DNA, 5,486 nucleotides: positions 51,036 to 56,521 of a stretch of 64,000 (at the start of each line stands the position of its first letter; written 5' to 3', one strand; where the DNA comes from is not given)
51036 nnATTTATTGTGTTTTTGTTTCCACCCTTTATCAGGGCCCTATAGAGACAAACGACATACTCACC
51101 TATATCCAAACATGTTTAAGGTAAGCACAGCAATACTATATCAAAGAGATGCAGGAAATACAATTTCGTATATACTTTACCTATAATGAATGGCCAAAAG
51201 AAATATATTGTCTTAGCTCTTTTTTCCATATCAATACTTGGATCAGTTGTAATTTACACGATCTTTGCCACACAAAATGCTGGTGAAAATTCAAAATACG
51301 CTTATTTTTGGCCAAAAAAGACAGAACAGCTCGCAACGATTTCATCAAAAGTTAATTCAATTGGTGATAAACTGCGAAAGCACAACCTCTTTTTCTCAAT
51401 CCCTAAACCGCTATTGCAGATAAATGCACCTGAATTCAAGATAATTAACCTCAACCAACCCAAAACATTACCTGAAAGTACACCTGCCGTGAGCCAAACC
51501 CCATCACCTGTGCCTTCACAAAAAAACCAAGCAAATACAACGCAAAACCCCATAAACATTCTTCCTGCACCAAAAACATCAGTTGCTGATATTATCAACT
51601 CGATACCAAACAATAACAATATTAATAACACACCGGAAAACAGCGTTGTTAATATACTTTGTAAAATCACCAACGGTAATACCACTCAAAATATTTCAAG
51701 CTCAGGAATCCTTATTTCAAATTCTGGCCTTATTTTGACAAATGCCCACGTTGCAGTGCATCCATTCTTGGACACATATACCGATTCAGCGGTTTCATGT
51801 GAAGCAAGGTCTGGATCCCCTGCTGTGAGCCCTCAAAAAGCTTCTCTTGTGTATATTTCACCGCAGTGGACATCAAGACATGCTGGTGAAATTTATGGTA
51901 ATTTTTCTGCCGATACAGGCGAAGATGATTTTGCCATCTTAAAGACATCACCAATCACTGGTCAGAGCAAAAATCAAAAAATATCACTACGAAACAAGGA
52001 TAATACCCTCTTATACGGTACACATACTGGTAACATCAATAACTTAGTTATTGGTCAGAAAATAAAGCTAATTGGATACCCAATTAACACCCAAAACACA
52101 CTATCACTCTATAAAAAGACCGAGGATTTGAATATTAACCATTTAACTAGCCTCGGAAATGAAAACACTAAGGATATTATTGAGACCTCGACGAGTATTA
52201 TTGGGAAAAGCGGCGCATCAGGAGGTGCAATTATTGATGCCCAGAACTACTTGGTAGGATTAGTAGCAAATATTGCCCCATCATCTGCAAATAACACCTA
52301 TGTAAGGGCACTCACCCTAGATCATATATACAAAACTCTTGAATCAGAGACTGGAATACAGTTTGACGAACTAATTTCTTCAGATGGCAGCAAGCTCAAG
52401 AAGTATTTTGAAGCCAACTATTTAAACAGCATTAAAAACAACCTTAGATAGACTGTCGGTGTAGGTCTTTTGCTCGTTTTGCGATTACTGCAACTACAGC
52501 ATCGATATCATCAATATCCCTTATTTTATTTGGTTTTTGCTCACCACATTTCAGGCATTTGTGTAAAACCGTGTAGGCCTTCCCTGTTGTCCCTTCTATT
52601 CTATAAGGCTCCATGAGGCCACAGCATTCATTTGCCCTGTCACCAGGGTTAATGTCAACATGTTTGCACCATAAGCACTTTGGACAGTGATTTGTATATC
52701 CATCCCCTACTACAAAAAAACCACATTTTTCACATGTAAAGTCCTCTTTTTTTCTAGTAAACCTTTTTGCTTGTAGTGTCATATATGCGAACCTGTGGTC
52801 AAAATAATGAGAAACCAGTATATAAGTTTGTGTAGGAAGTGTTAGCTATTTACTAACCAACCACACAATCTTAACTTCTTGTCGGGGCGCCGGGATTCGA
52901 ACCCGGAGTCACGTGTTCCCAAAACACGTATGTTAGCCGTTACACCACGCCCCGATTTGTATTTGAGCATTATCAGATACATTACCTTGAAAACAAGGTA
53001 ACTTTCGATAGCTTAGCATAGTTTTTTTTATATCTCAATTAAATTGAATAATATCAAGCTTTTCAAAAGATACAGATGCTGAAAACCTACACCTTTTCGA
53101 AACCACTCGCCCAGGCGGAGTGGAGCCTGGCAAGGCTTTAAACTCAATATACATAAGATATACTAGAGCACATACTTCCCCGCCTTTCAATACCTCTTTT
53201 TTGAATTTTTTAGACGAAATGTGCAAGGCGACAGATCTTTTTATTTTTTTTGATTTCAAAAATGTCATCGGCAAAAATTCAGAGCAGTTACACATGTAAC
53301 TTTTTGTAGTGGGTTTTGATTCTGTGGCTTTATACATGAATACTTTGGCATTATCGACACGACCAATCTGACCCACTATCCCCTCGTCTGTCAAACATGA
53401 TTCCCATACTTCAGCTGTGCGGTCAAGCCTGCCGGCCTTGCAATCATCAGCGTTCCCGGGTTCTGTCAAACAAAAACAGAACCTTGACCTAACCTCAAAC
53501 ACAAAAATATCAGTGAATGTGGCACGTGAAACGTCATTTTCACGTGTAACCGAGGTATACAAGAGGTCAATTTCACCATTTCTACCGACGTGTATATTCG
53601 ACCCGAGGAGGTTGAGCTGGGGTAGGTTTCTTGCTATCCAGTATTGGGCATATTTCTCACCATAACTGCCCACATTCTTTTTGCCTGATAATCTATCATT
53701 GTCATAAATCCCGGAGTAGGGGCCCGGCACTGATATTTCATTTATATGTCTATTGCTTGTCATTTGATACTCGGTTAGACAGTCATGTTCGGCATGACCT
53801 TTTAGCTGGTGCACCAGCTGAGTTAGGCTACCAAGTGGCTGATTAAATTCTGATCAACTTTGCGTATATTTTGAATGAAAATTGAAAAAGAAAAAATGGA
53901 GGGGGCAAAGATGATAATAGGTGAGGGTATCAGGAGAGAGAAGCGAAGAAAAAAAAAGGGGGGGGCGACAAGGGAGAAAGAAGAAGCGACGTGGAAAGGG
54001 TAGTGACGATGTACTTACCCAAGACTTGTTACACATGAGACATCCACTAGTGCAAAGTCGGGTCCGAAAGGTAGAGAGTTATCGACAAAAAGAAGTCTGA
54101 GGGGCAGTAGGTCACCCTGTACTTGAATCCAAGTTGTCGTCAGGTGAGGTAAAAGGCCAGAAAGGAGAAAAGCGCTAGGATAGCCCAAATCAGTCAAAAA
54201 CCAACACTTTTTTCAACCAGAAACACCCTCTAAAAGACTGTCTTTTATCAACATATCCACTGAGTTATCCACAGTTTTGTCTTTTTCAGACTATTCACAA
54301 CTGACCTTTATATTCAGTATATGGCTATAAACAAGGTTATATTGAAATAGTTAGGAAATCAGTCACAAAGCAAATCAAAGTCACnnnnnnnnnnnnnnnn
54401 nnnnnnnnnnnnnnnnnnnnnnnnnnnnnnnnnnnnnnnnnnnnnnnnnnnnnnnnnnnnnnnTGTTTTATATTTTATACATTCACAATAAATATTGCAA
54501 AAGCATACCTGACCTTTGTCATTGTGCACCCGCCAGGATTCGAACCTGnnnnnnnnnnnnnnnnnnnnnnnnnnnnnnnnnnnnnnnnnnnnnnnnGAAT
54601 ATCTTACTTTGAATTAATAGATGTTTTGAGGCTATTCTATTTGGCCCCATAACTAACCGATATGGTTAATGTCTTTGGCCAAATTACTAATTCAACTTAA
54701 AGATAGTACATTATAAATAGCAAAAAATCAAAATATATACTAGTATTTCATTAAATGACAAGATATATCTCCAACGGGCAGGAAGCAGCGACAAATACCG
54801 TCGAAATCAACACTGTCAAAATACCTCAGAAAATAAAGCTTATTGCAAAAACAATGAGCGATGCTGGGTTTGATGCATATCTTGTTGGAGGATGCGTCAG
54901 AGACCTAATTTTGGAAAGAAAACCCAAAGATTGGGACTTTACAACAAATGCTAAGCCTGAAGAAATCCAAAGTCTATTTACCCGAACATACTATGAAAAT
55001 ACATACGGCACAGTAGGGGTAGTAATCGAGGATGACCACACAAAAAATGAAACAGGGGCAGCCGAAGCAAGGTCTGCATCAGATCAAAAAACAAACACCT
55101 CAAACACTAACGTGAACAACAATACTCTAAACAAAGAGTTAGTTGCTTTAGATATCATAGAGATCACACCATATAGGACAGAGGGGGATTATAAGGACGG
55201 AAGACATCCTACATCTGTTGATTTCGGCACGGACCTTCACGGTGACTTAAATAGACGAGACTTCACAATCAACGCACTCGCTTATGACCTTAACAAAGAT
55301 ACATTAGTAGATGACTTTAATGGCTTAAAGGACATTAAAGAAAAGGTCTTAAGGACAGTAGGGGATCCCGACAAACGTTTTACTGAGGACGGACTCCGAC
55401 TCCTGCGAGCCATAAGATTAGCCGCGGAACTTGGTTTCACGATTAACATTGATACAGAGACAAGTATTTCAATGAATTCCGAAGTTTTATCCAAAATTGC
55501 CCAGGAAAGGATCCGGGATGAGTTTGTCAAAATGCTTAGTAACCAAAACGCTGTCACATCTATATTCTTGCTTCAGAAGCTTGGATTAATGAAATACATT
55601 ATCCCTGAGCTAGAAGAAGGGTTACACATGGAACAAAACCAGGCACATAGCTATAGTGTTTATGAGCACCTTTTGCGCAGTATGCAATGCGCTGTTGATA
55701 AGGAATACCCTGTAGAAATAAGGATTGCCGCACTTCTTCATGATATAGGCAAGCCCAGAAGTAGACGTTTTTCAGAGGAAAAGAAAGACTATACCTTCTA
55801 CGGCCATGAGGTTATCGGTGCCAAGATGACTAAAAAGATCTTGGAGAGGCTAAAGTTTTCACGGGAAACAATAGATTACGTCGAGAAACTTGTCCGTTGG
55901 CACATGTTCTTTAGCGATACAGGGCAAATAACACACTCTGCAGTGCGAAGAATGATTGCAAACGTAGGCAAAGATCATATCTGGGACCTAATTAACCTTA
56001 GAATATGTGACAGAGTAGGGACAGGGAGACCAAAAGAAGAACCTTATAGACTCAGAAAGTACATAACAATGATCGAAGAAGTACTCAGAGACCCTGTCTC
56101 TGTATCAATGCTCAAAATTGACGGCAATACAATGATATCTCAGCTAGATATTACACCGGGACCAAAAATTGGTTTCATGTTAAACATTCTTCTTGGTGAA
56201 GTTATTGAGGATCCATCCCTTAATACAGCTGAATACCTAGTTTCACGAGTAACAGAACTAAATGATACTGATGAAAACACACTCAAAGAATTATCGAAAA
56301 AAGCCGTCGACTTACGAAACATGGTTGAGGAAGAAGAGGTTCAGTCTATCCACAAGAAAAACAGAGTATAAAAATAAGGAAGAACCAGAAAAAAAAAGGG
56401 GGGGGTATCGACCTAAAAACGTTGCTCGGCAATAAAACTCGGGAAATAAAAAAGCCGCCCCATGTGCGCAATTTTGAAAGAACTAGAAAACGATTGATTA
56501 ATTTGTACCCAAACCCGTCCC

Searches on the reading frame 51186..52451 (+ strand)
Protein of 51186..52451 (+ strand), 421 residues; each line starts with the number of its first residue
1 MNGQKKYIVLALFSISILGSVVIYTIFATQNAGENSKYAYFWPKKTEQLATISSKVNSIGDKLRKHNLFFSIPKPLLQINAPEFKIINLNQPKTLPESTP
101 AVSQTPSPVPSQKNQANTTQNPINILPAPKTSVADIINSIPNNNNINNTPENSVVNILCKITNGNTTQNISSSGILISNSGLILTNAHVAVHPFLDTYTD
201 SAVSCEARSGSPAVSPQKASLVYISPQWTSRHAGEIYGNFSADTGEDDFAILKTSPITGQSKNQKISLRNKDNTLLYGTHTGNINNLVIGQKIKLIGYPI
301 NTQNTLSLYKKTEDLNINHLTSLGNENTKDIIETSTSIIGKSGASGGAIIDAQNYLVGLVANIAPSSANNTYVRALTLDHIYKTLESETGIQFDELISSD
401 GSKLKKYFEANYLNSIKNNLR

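Call 70: search_protein_families(library=pfam, proteins=[window:51186-52451:+], max_evalue=0.00001)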
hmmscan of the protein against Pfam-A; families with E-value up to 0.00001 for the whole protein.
window:51186-52451:+ (421 aa): 2 families
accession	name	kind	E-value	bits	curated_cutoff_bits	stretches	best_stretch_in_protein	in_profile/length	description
PF13365.12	Trypsin_2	-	1.8e-12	48.6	27.6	1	173-359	2-144/144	Trypsin-like peptidase domain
PF00089.32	Trypsin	-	9.7e-07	29.3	20.6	1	169-371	24-206/220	Trypsin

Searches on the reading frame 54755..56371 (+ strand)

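Call 70: search_protein_families(library=pfam, proteins=[window:54755-56371:+], max_evalue=0.00001)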
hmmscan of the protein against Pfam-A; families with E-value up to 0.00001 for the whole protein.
window:54755-56371:+ (538 aa): 4 families
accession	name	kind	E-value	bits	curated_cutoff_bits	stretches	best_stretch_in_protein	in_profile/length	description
PF01743.26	PolyA_pol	-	2.2e-35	122.2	23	2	133-200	59-126/126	Poly A polymerase head domain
PF12627.12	PolyA_pol_RNAbd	-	6.8e-17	61.4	22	1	227-288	1-62/64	Probable RNA and SrmB- binding site of polymerase A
PF01966.28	HD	-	9e-14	52.2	22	1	303-396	2-104/116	HD domain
PF13735.12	tRNA_NucTran2_2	-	2.4e-06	28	27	0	358-497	23-147/149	tRNA nucleotidyltransferase domain 2 putative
